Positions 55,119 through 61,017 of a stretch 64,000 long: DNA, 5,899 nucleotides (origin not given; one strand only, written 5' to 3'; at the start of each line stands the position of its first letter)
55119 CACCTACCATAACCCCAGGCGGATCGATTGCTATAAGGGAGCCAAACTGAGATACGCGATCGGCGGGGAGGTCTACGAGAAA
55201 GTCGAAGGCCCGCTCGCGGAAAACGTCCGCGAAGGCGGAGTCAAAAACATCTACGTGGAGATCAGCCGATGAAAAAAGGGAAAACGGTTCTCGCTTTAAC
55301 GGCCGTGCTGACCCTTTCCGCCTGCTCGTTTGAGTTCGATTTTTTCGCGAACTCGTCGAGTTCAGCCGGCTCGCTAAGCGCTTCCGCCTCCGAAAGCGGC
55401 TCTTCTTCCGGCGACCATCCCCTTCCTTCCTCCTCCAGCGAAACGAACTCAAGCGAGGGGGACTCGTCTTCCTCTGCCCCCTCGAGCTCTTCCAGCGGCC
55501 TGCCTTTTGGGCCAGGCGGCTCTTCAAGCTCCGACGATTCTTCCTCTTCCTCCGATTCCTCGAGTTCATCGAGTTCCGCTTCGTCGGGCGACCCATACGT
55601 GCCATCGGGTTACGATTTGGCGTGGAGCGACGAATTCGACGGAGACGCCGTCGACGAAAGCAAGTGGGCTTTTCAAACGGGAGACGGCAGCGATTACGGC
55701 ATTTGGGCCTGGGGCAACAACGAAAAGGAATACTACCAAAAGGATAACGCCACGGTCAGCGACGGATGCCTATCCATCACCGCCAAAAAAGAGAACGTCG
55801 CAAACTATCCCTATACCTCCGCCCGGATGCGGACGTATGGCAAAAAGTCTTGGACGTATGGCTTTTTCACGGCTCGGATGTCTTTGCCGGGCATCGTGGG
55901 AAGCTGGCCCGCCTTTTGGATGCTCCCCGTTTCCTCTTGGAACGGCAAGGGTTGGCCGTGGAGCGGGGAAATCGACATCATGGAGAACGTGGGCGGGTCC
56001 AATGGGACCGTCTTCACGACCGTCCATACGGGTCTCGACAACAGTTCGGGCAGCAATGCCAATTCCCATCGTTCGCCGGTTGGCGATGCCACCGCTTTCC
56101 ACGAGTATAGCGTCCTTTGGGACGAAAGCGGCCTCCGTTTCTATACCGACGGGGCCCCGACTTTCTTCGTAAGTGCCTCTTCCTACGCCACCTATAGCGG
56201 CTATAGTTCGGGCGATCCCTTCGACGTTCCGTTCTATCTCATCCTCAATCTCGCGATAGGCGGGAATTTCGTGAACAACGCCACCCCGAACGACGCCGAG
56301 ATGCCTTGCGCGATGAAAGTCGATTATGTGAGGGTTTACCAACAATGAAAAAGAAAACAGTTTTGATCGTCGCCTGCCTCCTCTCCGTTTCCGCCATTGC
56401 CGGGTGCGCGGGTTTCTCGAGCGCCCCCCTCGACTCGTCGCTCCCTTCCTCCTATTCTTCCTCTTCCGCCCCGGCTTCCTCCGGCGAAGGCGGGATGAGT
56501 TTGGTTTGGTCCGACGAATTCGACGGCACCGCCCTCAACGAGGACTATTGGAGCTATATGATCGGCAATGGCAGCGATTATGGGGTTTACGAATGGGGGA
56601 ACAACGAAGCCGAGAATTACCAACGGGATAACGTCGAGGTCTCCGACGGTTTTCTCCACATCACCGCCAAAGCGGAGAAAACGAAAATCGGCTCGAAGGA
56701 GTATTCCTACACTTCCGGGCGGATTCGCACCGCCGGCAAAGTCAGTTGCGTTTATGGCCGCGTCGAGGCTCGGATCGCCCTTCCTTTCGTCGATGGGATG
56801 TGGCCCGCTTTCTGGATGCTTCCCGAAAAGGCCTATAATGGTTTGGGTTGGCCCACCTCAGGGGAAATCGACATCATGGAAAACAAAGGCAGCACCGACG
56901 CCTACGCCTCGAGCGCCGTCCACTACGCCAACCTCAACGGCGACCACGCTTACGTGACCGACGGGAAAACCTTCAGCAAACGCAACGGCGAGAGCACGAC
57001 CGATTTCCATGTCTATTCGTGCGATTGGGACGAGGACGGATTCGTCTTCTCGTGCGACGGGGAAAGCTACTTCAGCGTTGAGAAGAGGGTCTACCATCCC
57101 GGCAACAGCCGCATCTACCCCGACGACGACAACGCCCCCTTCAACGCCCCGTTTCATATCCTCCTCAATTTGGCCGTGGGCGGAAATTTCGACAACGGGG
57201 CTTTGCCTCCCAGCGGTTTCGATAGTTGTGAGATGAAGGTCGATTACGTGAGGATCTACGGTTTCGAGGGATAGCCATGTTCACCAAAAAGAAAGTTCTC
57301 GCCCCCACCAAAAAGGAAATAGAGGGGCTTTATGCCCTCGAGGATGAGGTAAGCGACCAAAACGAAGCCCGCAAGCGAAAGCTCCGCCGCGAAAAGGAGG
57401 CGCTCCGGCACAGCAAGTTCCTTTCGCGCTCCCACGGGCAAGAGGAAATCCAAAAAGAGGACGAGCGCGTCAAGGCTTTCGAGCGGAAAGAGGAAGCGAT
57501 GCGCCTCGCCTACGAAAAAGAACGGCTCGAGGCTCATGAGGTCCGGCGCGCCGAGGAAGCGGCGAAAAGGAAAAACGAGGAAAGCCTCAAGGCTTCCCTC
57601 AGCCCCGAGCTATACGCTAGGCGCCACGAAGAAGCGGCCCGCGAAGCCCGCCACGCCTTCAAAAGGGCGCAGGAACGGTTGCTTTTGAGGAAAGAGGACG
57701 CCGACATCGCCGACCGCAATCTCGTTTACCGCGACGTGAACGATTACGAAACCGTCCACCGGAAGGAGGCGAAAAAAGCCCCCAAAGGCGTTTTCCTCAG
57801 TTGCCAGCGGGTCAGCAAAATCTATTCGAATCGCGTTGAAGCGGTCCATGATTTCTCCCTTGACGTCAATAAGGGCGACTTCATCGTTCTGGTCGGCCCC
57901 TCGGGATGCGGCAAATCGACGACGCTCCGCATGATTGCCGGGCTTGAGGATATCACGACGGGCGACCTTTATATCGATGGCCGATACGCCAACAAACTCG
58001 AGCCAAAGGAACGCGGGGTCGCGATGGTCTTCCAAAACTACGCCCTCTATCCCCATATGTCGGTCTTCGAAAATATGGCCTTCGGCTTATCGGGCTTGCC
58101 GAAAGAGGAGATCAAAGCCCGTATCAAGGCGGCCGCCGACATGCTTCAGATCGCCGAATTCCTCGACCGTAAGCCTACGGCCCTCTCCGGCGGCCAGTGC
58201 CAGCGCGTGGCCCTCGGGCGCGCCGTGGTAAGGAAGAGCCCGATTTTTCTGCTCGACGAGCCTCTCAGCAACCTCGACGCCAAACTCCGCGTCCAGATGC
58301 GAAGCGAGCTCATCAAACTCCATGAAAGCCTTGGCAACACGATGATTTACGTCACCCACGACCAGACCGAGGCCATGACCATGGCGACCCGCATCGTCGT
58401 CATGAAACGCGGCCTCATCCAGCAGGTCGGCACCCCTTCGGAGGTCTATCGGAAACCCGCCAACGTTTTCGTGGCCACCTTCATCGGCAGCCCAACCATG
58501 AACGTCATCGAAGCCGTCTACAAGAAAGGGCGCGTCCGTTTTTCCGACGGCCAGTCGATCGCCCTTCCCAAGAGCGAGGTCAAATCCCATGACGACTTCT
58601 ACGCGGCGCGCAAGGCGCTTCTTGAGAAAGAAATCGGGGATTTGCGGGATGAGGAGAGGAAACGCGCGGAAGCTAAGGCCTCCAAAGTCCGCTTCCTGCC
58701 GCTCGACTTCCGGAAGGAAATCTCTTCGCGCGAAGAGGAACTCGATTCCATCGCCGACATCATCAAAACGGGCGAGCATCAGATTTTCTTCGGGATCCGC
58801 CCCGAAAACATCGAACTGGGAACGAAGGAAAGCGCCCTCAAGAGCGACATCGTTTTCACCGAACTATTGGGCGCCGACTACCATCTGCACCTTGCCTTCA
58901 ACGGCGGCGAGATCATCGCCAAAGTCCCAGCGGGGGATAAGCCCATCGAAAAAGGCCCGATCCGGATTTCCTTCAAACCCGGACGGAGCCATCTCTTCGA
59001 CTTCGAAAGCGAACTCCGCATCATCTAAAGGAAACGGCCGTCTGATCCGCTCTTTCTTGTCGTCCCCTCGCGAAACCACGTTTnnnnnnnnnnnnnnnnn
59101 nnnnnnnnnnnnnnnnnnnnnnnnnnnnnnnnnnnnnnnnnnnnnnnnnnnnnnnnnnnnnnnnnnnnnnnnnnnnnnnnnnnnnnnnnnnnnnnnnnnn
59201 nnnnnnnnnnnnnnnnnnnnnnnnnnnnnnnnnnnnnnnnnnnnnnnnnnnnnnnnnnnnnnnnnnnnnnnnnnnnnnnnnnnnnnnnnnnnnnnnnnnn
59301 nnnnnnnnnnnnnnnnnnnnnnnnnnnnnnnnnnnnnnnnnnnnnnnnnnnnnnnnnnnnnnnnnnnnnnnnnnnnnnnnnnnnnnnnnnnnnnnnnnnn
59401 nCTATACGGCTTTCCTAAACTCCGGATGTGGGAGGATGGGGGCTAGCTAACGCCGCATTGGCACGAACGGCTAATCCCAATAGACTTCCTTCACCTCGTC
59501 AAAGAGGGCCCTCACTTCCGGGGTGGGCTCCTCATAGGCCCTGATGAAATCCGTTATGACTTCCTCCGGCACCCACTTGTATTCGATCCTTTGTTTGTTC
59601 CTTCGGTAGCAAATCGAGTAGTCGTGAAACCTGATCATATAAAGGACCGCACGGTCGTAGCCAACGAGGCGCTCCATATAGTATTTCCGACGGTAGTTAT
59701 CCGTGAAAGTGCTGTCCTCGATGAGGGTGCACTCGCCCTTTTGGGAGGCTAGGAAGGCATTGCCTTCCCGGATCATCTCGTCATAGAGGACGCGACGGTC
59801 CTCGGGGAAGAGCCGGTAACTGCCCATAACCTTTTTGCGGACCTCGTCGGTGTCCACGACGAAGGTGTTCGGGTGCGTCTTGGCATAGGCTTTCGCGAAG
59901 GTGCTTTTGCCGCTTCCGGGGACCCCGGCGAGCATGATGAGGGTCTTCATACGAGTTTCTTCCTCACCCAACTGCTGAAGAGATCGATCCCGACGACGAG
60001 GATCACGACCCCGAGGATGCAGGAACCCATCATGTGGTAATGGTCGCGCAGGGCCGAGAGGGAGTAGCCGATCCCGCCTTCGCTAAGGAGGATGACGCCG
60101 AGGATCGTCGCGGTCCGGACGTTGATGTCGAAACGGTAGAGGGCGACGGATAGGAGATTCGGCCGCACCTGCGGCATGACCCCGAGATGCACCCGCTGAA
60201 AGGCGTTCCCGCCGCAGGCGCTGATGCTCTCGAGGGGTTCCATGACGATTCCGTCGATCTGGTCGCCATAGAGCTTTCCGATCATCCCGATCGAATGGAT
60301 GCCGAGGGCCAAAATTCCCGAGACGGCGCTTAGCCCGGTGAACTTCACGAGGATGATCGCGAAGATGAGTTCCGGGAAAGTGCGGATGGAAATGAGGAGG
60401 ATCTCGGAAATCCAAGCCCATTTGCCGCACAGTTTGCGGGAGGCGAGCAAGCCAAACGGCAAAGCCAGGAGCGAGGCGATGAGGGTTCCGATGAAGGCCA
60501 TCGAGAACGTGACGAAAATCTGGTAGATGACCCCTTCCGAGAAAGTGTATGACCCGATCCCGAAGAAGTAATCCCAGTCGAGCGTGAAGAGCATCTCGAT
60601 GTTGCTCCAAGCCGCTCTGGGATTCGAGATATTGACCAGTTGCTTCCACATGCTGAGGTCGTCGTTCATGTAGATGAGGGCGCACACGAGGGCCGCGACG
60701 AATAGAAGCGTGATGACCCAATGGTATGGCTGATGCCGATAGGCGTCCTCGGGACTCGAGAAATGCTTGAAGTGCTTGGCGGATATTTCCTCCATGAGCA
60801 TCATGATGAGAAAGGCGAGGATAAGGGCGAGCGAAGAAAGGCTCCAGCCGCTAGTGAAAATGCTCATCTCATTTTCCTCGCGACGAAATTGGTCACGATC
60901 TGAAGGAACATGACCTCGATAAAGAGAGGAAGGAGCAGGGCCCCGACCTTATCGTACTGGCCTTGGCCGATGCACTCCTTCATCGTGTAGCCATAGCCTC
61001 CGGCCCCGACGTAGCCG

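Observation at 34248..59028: Coherent Gram-positive-style beta-1,3/1,6-glucan (laminarin-like) utilisation locus of about 25 kb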

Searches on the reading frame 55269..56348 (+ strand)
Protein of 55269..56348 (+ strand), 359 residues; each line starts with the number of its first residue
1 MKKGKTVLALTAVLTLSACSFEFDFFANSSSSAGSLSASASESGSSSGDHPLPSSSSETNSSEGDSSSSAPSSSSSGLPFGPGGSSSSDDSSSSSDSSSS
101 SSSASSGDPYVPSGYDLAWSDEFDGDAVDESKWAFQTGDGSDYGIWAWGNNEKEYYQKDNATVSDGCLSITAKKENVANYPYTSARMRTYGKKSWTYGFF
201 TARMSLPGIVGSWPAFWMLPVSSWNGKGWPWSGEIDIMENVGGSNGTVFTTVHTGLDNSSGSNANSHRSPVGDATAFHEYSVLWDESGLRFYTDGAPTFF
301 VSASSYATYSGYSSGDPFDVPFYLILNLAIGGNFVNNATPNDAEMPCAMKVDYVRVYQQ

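Call 4: search_protein_families(library=pfam, proteins=[window:55269-56348:+], max_evalue=0.01)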
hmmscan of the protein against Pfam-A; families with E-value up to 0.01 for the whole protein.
window:55269-56348:+ (359 aa): 2 families
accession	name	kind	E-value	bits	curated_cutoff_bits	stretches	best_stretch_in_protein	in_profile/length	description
PF00722.28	Glyco_hydro_16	-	2.8e-20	73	22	1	155-332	8-160/175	Glycosyl hydrolases family 16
PF03935.22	SKN1_KRE6_Sbg1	-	3.9e-17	62.3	30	2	113-219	115-222/501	Beta-glucan synthesis-associated protein SKN1/KRE6/Sbg1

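Call 20: search_solved_structures(query=window:55269-56348:+, max_evalue=0.001)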
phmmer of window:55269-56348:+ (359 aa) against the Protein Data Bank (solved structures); distinct sequences matched with E-value up to 0.001: 48.
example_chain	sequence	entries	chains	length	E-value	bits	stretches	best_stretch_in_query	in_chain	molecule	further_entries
6jh5_A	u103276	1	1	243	9.5e-53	182.9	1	115-359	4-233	LamCAT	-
6jhj_A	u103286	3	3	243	7e-52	180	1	115-359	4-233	LamCAT | laminarinase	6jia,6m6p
5wut_A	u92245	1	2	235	2e-47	165.4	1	113-358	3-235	ULam111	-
4dfs_A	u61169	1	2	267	3.6e-47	164.5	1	114-358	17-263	Glycoside hydrolase, family 16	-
3azx_A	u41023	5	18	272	5.4e-47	164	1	114-358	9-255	Laminarinase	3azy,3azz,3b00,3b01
4crq_A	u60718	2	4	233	4e-46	161.1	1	114-359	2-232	ENDO-1,3-BETA-GLUCANASE, FAMILY GH16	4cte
2vy0_A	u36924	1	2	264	4.1e-44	154.5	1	115-358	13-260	ENDO-BETA-1,3-GLUCANASE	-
3iln_A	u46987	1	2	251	2.1e-43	152.1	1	115-358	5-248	Laminarinase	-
8va4_A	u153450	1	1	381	2.2e-40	142.2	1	60-358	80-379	Glycoside hydrolase family 16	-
7wwc_A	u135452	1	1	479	1.7e-38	136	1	111-358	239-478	beta-1,3(4)-glucanase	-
7ww4_A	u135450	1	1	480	1.7e-38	136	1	111-358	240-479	beta-1,3(4)-glucanase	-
3atg_A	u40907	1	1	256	5.9e-38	134.2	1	116-358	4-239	GLUCANASE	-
9vmv_A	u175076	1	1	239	8.7e-37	130.4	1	116-358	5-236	Beta-1,3-glucanase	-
9voq_A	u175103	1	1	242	9.1e-37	130.3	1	116-358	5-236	Beta-1,3-glucanase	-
9voo_A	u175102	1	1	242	2.1e-36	129.1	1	116-358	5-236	Hydrolase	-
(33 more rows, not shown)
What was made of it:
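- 55269..56348 (+): 359-aa GH16 laminarinase-type lipoprotein (EIDIME motif, Ser-rich linker). Pfam 2.8e-20 (call 4); PDB laminarinases 6jh5 9.5e-53 (call 20)
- Two GH16 enzymes match laminarinases best (call 20).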

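Call 82: search_protein_families(library=ncbifam, proteins=[window:55269-56348:+], max_evalue=0.00001)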
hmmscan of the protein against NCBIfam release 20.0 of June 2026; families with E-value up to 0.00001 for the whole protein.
window:55269-56348:+ (359 aa): 3 families
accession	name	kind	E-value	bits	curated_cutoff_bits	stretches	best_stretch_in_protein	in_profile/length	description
NF052454.1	BtaGlycanEglC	equivalog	5.4e-29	101.4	700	1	158-358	272-457/459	endo-1,3-1,4-beta-glycanase EglC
NF041449.1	K_carrageenase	equivalog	7.2e-13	48.3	350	1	116-219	25-120/283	kappa-carrageenase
NF052392.1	BetGlycExoK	equivalog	2.9e-10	40.1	350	1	121-296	37-193/261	endo-1,3-1,4-beta-glycanase ExoK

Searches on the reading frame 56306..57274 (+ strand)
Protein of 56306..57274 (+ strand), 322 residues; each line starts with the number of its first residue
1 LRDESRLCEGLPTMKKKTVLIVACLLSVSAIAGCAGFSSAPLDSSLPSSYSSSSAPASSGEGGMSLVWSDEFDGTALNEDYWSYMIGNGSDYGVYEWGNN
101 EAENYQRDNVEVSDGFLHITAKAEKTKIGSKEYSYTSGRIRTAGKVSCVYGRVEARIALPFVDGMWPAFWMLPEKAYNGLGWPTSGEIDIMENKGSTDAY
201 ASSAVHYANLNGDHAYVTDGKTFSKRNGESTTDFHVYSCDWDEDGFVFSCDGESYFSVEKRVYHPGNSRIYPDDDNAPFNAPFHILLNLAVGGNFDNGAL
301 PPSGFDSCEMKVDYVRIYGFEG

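Call 4: search_protein_families(library=pfam, proteins=[window:56306-57274:+], max_evalue=0.01)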
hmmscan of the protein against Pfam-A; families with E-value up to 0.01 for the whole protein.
window:56306-57274:+ (322 aa): 2 families
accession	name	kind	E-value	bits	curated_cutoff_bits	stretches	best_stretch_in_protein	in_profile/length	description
PF00722.28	Glyco_hydro_16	-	8.2e-18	64.9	22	1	105-264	9-141/175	Glycosyl hydrolases family 16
PF03935.22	SKN1_KRE6_Sbg1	-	1e-12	47.7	30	1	44-180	100-230/501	Beta-glucan synthesis-associated protein SKN1/KRE6/Sbg1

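Call 82: search_protein_families(library=ncbifam, proteins=[window:56345-57274:+], max_evalue=0.00001)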
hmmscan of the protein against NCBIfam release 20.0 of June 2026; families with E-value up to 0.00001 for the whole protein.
window:56345-57274:+ (309 aa): 2 families
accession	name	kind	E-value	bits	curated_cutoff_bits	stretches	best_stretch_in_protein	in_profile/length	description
NF052454.1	BtaGlycanEglC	equivalog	1.7e-24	86.6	700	1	94-306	272-457/459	endo-1,3-1,4-beta-glycanase EglC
NF041449.1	K_carrageenase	equivalog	3.6e-14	52.6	350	1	43-304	16-280/283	kappa-carrageenase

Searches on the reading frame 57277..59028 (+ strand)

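Call 4: search_protein_families(library=pfam, proteins=[window:57277-59028:+], max_evalue=0.01)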
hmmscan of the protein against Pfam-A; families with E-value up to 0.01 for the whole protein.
window:57277-59028:+ (583 aa): 8 families
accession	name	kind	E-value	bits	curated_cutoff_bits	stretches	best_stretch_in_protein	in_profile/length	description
PF00005.33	ABC_tran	-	1.9e-33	116.4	25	1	191-330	2-136/137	ABC transporter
PF08402.16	TOBE_2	-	2.7e-07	31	21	1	506-574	2-76/76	TOBE domain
PF17912.7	OB_MalK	-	1.5e-06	29.4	27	1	404-438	1-35/53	MalK OB fold domain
PF02463.25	SMC_N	-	8.2e-05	22.6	40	0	299-374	133-210/220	RecF/RecN/SMC N terminal domain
PF13304.12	AAA_21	-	0.00013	22.6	27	0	202-267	1-63/304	AAA domain, putative AbiEii toxin, Type IV TA system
PF03215.21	Rad17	-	0.0012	19.2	23.8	1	190-222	35-67/186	Rad17 P-loop domain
PF13401.12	AAA_22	-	0.0014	19.4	27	1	201-224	6-29/130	AAA domain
PF03193.22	RsgA_GTPase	-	0.0025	18.1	30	1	189-230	96-136/174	RsgA GTPase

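Call 11: search_protein_families(library=ncbifam, proteins=[window:57277-59028:+], max_evalue=0.01)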
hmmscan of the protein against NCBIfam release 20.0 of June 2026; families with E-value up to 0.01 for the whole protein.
window:57277-59028:+ (583 aa): 186 families (the best 25 are shown)
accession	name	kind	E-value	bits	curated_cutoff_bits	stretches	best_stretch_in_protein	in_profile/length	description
NF008653.0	PRK11650.1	subfamily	1.1e-133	445.7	432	2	174-437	4-269/357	sn-glycerol-3-phosphate ABC transporter ATP-binding protein UgpC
NF008233.0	PRK11000.1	equivalog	1.6e-109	366.1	568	1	177-431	7-267/369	maltose/maltodextrin ABC transporter ATP-binding protein MalK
NF006987.0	PRK09452.1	equivalog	1.7e-92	310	482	1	162-414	6-257/378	spermidine/putrescine ABC transporter ATP-binding protein PotA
TIGR03265.1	PhnT2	equivalog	1.3e-87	294.3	457.7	1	173-494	4-323/353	putative 2-aminoethylphosphonate ABC transporter ATP-binding protein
TIGR01187.1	potA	subfamily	2.5e-85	286.4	355.6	1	205-415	1-211/325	polyamine ABC transporter ATP-binding protein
NF040933.2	ABC_arch_GlcV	equivalog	1.4e-83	280.7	450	1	175-474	4-313/357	glucose ABC transporter ATP-binding protein GlcV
NF043075.1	MMSYN1_0197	equivalog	4.5e-83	279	550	1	175-423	4-252/341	spermidine/putrescine ABC transporter ATP-binding protein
NF008513.0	PRK11432.1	equivalog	5.1e-77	259.1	496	1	173-424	6-256/351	ferric ABC transporter ATP-binding protein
TIGR00968.1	3a0106s01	subfamily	8.8e-75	251.3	342.75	1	177-405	4-233/237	sulfate ABC transporter ATP-binding protein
NF008621.0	PRK11607.1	equivalog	1.5e-74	251.1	613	1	171-417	17-262/377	putrescine ABC transporter ATP-binding subunit PotG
NF008105.0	PRK10851.1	equivalog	1e-72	244.8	502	1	177-412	6-244/362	sulfate/thiosulfate ABC transporter ATP-binding protein CysA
NF040840.2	tungstate_WtpC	equivalog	2e-71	241.1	440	1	189-426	15-253/347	tungstate ABC transporter ATP-binding protein WtpC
TIGR03258.1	PhnT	equivalog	6.3e-70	236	499.15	1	169-408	6-245/359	2-aminoethylphosphonate ABC transport system ATP-binding subunit PhnT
TIGR01186.1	proV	subfamily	4.1e-65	220.3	326.6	1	188-408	7-235/363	betaine/proline/choline family ABC transporter ATP-binding protein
TIGR03415.1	ABC_choXWV_ATP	equivalog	1.1e-58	199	483.75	1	186-422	36-282/382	choline ABC transporter ATP-binding protein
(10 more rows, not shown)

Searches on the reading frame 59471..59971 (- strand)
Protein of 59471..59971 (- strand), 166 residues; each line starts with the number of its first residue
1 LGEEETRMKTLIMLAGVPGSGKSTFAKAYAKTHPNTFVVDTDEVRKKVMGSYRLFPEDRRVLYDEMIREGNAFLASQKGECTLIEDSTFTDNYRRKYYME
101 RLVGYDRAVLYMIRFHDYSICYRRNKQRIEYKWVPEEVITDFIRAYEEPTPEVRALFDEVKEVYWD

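Call 31: search_protein_families(library=pfam, proteins=[window:59471-59971:-], max_evalue=0.001)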
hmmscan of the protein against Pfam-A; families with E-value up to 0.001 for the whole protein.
window:59471-59971:- (166 aa): 6 families
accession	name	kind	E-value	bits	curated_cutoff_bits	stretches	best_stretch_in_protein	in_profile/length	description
PF13671.12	AAA_33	-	2.2e-15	57.7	27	1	11-149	1-143/143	AAA domain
PF08433.16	KTI12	-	7.2e-08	32.7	22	1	11-154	3-145/271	Chromatin associated protein KTI12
PF06414.18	Zeta_toxin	-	5.7e-06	26.3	22.3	1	7-47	14-57/199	Zeta toxin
PF13479.12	AAA_24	-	1.7e-05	25.2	27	1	10-43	3-32/195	AAA domain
PF13238.12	AAA_18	-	2e-05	25.5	29.4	1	12-129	1-112/128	AAA domain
PF01443.25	Viral_helicase1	-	0.00068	20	21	0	13-46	2-38/228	Viral superfamily 1 RNA helicase core domain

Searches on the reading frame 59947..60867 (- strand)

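Call 31: search_protein_families(library=pfam, proteins=[window:59947-60867:-], max_evalue=0.001)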
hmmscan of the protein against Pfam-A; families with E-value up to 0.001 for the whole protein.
window:59947-60867:- (306 aa): 1 family
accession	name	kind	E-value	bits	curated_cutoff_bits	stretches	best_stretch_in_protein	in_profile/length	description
PF00528.27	BPD_transp_1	-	3e-09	37.3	26.4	1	135-298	1-171/184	Binding-protein-dependent transport system inner membrane component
